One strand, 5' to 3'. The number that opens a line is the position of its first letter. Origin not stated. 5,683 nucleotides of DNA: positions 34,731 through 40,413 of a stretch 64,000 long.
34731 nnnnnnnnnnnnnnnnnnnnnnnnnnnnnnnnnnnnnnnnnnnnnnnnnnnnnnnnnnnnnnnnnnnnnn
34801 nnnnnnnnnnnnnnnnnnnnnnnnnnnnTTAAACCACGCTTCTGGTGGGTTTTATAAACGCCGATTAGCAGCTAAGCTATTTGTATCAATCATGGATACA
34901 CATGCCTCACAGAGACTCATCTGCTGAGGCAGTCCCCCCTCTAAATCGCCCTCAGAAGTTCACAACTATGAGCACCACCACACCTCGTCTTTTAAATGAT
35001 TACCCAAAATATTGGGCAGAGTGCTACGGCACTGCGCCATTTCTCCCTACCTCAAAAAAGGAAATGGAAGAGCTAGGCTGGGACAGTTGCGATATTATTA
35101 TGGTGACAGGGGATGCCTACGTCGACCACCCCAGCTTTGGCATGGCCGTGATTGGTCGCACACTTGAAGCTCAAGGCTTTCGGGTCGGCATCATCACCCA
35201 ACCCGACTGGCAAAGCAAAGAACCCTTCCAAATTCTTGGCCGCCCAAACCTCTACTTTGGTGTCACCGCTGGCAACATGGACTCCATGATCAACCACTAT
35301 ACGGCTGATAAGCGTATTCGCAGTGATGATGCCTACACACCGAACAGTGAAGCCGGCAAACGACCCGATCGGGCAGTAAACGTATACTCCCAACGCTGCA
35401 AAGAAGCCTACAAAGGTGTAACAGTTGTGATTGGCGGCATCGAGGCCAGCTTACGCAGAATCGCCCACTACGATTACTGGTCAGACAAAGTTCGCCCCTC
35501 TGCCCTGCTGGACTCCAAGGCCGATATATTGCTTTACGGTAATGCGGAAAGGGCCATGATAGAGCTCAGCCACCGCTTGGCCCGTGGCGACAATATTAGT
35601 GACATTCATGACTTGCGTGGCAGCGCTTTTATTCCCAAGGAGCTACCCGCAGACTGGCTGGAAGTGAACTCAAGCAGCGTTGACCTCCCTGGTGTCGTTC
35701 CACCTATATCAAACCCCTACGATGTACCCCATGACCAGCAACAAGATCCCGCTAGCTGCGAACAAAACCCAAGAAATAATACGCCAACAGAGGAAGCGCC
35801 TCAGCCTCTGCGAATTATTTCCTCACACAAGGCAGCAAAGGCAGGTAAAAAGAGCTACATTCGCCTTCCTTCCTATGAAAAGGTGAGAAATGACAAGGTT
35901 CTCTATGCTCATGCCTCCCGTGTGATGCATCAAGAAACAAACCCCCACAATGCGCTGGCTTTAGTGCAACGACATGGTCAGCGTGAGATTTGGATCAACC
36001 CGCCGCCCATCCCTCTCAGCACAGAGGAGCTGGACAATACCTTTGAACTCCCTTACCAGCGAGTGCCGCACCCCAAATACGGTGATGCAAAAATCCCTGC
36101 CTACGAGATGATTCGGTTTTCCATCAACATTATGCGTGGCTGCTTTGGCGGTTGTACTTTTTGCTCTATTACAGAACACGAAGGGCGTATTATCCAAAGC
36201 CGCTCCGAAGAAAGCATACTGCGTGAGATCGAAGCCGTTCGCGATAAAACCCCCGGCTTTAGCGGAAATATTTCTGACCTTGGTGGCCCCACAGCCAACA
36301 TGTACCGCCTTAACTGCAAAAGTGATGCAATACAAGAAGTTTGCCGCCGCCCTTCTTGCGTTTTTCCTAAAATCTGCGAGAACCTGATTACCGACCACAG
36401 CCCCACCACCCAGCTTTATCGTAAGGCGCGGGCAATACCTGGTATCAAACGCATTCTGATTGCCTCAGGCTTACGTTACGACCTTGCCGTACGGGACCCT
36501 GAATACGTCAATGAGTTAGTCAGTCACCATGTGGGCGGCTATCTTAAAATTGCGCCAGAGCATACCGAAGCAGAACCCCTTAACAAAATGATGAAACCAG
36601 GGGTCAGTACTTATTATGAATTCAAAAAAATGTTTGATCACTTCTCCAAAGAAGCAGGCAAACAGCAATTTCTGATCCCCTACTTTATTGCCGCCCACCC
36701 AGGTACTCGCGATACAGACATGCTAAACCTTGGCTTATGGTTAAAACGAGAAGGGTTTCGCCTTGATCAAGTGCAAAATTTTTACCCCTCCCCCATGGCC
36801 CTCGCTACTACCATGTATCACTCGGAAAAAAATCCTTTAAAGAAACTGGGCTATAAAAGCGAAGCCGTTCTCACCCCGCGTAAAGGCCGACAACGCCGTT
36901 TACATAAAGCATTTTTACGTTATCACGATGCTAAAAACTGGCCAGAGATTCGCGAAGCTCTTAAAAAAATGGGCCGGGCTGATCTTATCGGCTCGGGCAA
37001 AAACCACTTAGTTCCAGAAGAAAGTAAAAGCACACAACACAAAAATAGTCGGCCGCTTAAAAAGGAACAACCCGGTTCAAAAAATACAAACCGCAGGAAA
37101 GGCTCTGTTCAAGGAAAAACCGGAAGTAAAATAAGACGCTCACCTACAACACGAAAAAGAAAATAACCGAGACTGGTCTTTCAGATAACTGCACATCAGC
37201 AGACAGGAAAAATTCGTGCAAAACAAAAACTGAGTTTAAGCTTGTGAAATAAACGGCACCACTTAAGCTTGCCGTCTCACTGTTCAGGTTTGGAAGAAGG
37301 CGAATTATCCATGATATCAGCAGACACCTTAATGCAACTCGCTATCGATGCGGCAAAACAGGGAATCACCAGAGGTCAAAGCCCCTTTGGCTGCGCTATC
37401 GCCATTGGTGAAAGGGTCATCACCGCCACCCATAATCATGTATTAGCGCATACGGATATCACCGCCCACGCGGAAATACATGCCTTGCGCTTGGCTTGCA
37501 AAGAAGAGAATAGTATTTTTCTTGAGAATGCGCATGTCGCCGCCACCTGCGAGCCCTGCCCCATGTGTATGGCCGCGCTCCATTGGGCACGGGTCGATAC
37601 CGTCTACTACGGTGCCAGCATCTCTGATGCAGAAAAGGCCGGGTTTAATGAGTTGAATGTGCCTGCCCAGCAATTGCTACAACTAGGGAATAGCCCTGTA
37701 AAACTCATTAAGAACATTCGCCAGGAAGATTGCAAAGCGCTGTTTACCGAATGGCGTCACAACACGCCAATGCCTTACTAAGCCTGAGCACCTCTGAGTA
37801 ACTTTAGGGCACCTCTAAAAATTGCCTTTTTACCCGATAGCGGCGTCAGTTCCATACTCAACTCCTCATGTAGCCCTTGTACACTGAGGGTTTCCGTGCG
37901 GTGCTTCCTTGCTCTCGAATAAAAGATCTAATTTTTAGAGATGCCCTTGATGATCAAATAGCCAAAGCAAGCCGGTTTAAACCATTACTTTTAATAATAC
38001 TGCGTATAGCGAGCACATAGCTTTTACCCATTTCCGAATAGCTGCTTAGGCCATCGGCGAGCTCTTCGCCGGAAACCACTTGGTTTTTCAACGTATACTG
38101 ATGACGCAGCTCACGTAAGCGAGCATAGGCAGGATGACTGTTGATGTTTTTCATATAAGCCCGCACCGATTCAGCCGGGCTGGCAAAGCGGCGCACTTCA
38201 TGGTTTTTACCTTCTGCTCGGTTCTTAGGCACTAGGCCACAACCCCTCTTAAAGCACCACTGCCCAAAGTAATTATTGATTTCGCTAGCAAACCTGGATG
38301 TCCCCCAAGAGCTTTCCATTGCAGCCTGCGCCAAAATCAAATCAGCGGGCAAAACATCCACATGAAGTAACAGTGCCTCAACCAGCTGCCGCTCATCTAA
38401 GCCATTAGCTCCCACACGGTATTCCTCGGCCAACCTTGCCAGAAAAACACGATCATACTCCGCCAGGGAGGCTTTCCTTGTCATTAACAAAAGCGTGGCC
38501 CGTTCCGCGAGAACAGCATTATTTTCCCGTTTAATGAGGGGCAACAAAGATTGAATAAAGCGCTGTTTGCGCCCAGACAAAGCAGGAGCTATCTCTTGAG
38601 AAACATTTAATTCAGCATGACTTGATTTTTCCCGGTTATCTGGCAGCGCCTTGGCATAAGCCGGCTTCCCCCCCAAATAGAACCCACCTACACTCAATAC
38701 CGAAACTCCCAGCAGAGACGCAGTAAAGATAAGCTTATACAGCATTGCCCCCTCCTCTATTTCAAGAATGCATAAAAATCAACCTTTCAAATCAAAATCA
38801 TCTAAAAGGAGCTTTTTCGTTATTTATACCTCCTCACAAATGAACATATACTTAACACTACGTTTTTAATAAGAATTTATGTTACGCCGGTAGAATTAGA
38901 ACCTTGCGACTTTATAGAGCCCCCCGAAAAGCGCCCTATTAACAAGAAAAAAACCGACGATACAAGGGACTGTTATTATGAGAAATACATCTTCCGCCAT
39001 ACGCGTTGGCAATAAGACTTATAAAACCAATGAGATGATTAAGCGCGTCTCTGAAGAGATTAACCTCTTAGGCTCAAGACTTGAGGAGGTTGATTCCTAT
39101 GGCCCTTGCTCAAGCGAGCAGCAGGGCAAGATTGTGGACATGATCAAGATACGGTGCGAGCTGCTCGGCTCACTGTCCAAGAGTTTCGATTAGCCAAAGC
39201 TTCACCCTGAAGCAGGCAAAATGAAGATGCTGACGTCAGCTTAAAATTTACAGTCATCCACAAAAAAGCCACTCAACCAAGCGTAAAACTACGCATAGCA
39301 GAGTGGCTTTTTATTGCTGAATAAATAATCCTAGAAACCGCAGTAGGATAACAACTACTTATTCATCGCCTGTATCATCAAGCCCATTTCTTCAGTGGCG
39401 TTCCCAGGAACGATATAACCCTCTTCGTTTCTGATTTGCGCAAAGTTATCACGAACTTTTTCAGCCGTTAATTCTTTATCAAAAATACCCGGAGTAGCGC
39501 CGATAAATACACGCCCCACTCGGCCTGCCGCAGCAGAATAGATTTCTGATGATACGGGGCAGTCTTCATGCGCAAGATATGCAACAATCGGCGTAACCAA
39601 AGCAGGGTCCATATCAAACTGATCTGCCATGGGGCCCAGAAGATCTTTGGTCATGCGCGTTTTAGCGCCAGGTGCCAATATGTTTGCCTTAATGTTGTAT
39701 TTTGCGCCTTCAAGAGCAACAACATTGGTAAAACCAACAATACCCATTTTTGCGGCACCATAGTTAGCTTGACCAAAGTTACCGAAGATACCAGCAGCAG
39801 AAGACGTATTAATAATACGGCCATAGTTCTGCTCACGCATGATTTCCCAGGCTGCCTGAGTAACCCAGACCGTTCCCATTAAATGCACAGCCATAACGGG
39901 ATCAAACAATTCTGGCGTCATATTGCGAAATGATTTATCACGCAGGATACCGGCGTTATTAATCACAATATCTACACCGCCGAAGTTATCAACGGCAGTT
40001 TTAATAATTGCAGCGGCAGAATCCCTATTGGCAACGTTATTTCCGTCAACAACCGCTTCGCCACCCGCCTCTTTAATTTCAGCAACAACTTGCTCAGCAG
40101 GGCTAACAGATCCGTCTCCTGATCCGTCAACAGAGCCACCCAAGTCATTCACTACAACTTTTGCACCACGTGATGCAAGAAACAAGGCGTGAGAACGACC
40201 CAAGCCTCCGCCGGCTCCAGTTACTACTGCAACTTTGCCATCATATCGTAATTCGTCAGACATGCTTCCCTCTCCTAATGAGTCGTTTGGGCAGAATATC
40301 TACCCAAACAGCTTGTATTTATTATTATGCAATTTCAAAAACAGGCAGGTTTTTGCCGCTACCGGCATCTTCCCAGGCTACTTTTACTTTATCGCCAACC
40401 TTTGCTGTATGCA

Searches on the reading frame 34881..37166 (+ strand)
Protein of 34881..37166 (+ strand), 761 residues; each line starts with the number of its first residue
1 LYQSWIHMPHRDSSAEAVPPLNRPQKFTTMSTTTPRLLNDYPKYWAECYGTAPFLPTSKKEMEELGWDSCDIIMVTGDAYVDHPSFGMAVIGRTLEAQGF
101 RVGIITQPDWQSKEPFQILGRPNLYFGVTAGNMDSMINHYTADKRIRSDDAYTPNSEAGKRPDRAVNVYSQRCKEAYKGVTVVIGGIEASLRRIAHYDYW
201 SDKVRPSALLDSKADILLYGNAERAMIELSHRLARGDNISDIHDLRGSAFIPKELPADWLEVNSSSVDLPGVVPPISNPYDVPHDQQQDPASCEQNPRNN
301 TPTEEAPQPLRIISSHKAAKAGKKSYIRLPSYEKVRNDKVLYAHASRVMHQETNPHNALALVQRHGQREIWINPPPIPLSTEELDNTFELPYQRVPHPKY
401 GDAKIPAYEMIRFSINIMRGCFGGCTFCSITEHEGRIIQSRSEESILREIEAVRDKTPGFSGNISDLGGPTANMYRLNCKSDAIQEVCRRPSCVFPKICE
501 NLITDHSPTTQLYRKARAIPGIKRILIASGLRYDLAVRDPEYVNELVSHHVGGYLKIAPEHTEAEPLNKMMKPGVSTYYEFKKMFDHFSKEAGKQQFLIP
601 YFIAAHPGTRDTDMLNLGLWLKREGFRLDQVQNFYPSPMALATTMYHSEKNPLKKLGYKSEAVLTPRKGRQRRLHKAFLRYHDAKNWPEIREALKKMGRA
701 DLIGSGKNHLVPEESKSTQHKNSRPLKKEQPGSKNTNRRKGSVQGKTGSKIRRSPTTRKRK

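Call 9: search_protein_families(library=pfam, proteins=[window:34881-37166:+], max_evalue=0.00001)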
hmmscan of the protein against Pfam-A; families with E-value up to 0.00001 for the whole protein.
window:34881-37166:+ (761 aa): 3 families
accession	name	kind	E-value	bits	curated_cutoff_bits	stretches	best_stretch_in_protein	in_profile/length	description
PF08497.15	Radical_SAM_N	-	2.8e-136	454.1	25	1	54-414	1-301/301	Radical SAM N-terminal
PF11842.13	DUF3362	-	1.8e-43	148.8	27.6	1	629-746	1-109/151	Domain of unknown function (DUF3362)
PF04055.27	Radical_SAM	-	2e-10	41.5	29.5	1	415-615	1-160/166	Radical SAM superfamily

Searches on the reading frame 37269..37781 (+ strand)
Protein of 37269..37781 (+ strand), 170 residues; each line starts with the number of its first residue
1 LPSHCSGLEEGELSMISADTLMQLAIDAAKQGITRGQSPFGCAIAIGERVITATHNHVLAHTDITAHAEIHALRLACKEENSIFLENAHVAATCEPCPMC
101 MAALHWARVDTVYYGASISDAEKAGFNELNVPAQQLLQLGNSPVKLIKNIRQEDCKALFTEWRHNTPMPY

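Call 9: search_protein_families(library=pfam, proteins=[window:37269-37781:+], max_evalue=0.00001)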
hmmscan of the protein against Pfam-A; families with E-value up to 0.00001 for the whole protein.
window:37269-37781:+ (170 aa): 2 families
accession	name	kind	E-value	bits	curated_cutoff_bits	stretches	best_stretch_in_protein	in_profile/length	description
PF00383.29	dCMP_cyt_deam_1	-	1.2e-20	73.8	25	1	18-115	4-101/102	Cytidine and deoxycytidylate deaminase zinc-binding region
PF14437.12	MafB19-deam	-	3.6e-16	59.8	27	1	18-130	3-117/142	MafB19-like deaminase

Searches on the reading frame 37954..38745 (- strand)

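Call 9: search_protein_families(library=pfam, proteins=[window:37954-38745:-], max_evalue=0.00001)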
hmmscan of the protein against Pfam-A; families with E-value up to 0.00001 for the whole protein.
window:37954-38745:- (263 aa): 1 family
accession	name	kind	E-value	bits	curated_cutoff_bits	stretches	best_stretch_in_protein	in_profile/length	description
PF01832.25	Glucosaminidase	-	5e-17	63.2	30.2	1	132-254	13-121/123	Mannosyl-glycoprotein endo-beta-N-acetylglucosaminidase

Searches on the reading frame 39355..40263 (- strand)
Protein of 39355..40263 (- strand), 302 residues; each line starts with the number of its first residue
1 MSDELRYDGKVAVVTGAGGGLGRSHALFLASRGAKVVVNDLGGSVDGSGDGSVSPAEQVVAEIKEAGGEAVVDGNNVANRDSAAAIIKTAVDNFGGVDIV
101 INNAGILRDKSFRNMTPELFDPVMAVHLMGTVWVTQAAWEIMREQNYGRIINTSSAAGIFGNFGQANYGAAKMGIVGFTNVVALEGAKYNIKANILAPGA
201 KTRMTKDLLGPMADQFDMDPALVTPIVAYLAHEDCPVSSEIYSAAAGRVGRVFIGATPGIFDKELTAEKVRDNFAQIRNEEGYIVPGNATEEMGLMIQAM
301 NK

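Call 71: search_protein_families(library=pfam, proteins=[window:39355-40263:-], max_evalue=0.00001)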
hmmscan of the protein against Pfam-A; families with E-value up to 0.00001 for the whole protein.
window:39355-40263:- (302 aa): 3 families
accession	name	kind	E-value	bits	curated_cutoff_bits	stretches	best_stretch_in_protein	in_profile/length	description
PF00106.31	adh_short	-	1.9e-44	151.9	26.6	1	10-207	1-189/195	short chain dehydrogenase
PF13561.12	adh_short_C2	-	5.8e-31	108.3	27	1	16-209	1-185/236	Enoyl-(Acyl carrier protein) reductase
PF08659.16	KR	-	4.9e-22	79.1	22.6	1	13-173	4-154/180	KR domain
